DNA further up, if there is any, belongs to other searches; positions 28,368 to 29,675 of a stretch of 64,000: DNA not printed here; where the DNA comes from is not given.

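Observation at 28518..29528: PB1-UBA adaptor with PEVK-like tandem repeats: minimal selective-autophagy receptor candidate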

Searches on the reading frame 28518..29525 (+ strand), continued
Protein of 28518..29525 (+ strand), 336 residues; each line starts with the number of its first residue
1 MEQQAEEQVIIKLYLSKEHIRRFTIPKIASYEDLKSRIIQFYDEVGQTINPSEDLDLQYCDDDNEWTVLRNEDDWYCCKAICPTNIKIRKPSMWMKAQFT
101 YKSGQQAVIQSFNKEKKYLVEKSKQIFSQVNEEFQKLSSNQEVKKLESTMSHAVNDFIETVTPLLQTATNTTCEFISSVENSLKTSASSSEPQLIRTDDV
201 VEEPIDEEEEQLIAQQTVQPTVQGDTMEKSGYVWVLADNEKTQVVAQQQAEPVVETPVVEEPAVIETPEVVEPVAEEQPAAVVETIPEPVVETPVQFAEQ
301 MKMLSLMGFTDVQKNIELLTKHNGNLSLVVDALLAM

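Call 27: list_cluster_members(proteins=[P0007, P0016, P0078, P0056, P0019, P0013, P0014, P0017, P0120, P0049])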
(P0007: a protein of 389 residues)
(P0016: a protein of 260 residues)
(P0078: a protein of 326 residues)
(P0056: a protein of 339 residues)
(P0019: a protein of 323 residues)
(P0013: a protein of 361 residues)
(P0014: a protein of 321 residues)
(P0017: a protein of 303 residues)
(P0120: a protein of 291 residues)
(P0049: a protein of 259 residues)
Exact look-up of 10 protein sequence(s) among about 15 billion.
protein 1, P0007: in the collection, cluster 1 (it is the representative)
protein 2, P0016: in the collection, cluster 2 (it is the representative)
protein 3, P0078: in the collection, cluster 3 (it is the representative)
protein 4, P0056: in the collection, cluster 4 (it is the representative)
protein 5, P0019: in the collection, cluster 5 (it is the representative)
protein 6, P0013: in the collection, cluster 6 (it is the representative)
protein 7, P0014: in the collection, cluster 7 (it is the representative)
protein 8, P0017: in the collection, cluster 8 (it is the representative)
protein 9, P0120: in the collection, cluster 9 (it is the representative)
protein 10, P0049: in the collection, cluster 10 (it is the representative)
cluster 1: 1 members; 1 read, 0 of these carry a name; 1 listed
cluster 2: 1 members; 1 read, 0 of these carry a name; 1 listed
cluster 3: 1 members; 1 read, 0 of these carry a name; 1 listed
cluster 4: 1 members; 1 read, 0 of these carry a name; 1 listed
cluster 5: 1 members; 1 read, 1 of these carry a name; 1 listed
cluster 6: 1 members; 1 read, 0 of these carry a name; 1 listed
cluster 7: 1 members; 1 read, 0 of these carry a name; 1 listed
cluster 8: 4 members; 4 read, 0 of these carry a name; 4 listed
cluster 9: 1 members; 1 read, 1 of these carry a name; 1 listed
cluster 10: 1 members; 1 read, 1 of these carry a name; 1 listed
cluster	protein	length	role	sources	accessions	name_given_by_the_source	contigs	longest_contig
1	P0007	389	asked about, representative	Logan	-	-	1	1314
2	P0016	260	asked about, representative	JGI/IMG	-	-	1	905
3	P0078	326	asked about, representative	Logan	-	-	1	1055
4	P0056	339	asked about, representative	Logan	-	-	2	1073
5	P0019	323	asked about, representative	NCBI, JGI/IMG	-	hypothetical protein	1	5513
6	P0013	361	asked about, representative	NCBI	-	-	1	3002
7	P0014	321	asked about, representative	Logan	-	-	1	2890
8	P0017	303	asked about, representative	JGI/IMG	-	-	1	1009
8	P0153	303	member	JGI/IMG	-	-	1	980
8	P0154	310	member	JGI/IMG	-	-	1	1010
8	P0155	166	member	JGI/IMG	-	-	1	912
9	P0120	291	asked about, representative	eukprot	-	gene9166-1254_t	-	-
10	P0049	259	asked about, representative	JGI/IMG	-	hypothetical protein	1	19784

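Call 33: find_homologous_proteins(query=A2, max_evalue=0.00001)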
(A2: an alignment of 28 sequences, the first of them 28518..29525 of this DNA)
Query A2 (28 sequences) (336 aa, profile of the alignment): 8 proteins with E <= 0.00001 among 8000 candidates.
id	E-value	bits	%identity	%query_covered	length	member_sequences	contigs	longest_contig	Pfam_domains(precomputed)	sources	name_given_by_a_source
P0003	1.1e-74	271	45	99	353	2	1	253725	-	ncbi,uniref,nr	ncbi:hypothetical protein C9374_011567 [Naegleria lovaniensis]|uniref:UBA domain-containing protein 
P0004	3.9e-72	262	46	98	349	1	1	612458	-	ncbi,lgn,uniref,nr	ncbi:hypothetical protein FDP41_009997 [Naegleria fowleri]|uniref:UBA domain-containing protein n=1 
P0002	5.5e-72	262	75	100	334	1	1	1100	PF00564.31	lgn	-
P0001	1.8e-70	257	99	100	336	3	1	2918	PF00564.31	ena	-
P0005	2.1e-70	256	42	100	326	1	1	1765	PF00564.31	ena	-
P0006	3.2e-67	246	31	97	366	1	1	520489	PF00564.31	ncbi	ncbi:hypothetical protein ABK040_006167 [Willaertia magna]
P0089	3.8e-53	200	26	20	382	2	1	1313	PF00569.24,PF00564.31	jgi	jgi:hypothetical protein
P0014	1.5e-50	191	29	17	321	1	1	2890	PF25299.2,PF24932.2,PF00564.31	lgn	-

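Call 34: search_solved_structures(query=A2, max_evalue=0.01, show_alignments=5)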
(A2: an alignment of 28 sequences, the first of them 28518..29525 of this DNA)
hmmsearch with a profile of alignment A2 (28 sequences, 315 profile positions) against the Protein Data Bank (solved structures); distinct sequences matched with E-value up to 0.01: 36.
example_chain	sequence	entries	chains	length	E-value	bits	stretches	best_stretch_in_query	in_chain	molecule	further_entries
2mgw_A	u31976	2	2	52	1.9e-09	41.4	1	272-313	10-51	Next to BRCA1 gene 1 protein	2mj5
2cp8_A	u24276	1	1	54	2.7e-09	40.8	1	274-312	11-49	Next to BRCA1 gene 1 protein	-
4uf9_A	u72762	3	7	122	7.3e-09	39.4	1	1-100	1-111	SEQUESTOSOME-1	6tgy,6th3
2jy5_A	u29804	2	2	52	6.9e-08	36.2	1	264-310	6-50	Ubiquilin-1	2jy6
9hge_A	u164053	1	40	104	8.8e-08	35.9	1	6-92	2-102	Sequestosome-1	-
2knz_A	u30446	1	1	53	1e-07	35.6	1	269-312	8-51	Ubiquilin-4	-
4uf8_A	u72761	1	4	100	3.1e-07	34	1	7-89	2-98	SEQUESTOSOME-1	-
7f7x_B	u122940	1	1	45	4.1e-07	33.7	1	269-309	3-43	Ubiquilin-2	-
4mjs_A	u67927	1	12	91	7.5e-07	32.8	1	5-85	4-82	Protein kinase C zeta type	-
6jm4_B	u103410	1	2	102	1.3e-06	32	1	5-89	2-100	Sequestosome-1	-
1pqs_A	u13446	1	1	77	3.2e-06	30.7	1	32-88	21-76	Cell division control protein 24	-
9e7c_A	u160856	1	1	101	3.4e-06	30.6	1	6-87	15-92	Protein TFG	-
1tz1_A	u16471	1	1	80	3.8e-06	30.5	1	32-88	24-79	Cell division control protein 24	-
1wj6_A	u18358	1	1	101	3.9e-06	30.4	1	15-90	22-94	KIAA0049 protein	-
2g4s_A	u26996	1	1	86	4e-06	30.4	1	15-89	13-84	Next to BRCA1 gene 1 protein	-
2bkf_A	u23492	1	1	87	4.1e-06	30.4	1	15-89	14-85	ZINC-FINGER PROTEIN NBR1 (NEXT TO BREAST CANCER 1)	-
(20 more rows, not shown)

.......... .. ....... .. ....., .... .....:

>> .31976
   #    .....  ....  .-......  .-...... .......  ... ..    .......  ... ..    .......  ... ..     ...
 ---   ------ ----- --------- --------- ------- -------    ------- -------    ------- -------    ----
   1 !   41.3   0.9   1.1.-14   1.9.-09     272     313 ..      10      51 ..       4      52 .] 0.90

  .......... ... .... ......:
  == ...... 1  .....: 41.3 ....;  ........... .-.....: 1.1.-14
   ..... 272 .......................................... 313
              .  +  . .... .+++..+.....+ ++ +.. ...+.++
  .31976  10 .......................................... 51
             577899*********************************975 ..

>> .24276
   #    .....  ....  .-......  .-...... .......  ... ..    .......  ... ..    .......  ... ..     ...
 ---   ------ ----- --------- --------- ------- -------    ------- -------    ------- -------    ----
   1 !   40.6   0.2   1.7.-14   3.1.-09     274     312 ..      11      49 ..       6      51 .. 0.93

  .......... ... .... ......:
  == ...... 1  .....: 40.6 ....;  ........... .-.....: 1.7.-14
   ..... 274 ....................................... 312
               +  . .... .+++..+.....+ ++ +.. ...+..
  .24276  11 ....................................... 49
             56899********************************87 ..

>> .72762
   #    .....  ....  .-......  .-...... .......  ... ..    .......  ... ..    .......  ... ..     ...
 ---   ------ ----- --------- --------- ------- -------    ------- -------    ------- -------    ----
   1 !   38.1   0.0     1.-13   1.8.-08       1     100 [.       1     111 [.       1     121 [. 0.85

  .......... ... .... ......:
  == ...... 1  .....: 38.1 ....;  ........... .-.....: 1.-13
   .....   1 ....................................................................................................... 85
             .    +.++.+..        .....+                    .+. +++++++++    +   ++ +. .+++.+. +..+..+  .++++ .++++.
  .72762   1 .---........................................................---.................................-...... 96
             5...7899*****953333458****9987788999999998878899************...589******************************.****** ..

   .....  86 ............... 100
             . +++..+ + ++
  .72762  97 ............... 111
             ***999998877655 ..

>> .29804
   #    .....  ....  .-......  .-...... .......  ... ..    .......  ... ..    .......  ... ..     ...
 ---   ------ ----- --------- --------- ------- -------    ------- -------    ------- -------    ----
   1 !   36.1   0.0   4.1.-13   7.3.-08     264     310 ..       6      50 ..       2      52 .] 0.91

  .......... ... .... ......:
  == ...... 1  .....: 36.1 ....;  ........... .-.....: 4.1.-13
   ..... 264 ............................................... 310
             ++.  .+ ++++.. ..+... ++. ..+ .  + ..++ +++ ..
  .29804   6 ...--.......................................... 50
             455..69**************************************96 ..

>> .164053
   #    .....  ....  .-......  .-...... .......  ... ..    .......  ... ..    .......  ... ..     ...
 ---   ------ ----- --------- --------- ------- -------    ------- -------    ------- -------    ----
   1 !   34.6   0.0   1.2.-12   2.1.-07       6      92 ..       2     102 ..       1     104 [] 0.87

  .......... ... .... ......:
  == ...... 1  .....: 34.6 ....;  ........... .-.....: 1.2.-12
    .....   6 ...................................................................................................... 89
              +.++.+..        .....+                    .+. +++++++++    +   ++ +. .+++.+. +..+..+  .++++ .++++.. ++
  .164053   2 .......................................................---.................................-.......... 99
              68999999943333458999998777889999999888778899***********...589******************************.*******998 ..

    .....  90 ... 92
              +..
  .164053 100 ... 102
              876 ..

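Call 36: search_protein_families(library=pfam, alignment_id=A3, max_evalue=0.001)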
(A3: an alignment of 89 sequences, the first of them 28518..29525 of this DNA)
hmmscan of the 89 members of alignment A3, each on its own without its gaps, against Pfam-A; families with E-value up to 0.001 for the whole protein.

A. member 1, window:28518-29525:+ (336 aa): 2 families
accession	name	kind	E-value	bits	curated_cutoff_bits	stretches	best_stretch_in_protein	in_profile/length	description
PF00564.30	PB1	-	1.6e-05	25.2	23.6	1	9-74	2-61/84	PB1 domain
PF24932.1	UBA_NBR1_C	-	0.00022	21.5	27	1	301-334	5-38/40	Next to BRCA1 gene 1 protein-like, C-terminal UBA domain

B. families by the number of members that match (of 89 scanned): 24 families
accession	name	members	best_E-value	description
PF00564.30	PB1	80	2.4e-18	PB1 domain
PF24932.1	UBA_NBR1_C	51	2.5e-12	Next to BRCA1 gene 1 protein-like, C-terminal UBA domain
PF00569.23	ZZ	42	6.2e-25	Zinc finger, ZZ type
PF25299.1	ZZ_ADA2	8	2.2e-07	ADA2 ZZ-type zing finger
PF16158.11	N_BRCA1_IG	5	2.1e-31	Ig-like domain from next to BRCA1 gene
PF22316.2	ABhydrolase-like_N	5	5.8e-13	A/B hydrolase-like, N-terminal domain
PF24842.1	UFD1_N2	3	6.2e-12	Ubiquitin fusion degradation protein UFD1, N-terminal subdomain 2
PF00789.26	UBX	3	1.6e-10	UBX domain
PF07719.23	TPR_2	3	6.2e-10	Tetratricopeptide repeat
PF00627.37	UBA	3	1.1e-05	UBA/TS-N domain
PF03152.21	UFD1_N1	2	2.1e-12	Ubiquitin fusion degradation protein UFD1, N-terminal subdomain 1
PF02845.22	CUE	2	4.2e-08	CUE domain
PF14559.12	TPR_19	2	2.7e-07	Tetratricopeptide repeat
PF13181.12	TPR_8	2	6.4e-07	Tetratricopeptide repeat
PF13431.12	TPR_17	2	6.1e-06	Tetratricopeptide repeat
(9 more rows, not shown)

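Call 39: find_encoding_contigs(protein=window:28518-29525:+, flank=3000, max_places=4)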
Protein window:28518-29525:+ (336 aa): no gene with exactly this product is on record in the collection.

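Call 40: find_encoding_contigs(protein=P0007, flank=2000, max_places=3)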
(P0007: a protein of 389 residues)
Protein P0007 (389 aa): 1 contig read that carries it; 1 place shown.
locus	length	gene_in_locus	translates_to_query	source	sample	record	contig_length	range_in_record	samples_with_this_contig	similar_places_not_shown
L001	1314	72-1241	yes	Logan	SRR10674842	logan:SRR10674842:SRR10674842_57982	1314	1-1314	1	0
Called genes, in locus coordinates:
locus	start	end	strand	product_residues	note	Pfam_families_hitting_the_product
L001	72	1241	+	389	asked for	-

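Call 41: find_encoding_contigs(protein=P0001, flank=3000, max_places=3)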
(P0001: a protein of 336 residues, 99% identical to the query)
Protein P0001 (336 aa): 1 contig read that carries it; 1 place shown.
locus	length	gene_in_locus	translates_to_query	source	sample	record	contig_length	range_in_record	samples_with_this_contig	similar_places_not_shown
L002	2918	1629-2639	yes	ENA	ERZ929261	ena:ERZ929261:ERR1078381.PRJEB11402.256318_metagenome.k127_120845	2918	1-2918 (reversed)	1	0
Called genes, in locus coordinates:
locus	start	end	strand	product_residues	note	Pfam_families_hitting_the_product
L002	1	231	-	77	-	?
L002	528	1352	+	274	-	-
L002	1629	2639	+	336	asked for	PF00564:PB1 (faint)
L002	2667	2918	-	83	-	?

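Call 42: find_encoding_contigs(protein=P0004, flank=8000, max_places=2)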
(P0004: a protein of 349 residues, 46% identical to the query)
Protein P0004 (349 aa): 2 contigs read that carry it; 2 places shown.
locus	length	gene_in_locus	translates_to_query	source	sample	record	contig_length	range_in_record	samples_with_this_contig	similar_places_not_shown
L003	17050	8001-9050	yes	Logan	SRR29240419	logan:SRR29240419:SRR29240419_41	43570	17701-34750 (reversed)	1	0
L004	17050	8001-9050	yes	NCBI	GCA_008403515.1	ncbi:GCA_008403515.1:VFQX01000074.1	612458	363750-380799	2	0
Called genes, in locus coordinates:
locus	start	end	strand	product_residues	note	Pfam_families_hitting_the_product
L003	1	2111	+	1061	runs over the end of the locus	PF00566:RabGAP-TBC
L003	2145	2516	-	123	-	PF00211:Guanylate_cyc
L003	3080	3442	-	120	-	PF13426:PAS_9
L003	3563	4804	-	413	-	-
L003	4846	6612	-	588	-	PF25474:TPR_TmcB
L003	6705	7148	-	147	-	-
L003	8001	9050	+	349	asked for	-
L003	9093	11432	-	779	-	-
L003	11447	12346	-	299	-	-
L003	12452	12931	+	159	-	PF05347:Complex1_LYR, PF13232:Complex1_LYR_1 (weak), PF20263:LYRM2-like (weak)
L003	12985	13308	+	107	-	PF08583:Cmc1 (weak)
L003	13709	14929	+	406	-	-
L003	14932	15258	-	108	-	-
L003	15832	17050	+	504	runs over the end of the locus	PF03721:UDPG_MGDP_dh_N, PF00984:UDPG_MGDP_dh, PF03720:UDPG_MGDP_dh_C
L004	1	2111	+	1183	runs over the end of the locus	PF00566:RabGAP-TBC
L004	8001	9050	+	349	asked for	-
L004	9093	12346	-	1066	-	-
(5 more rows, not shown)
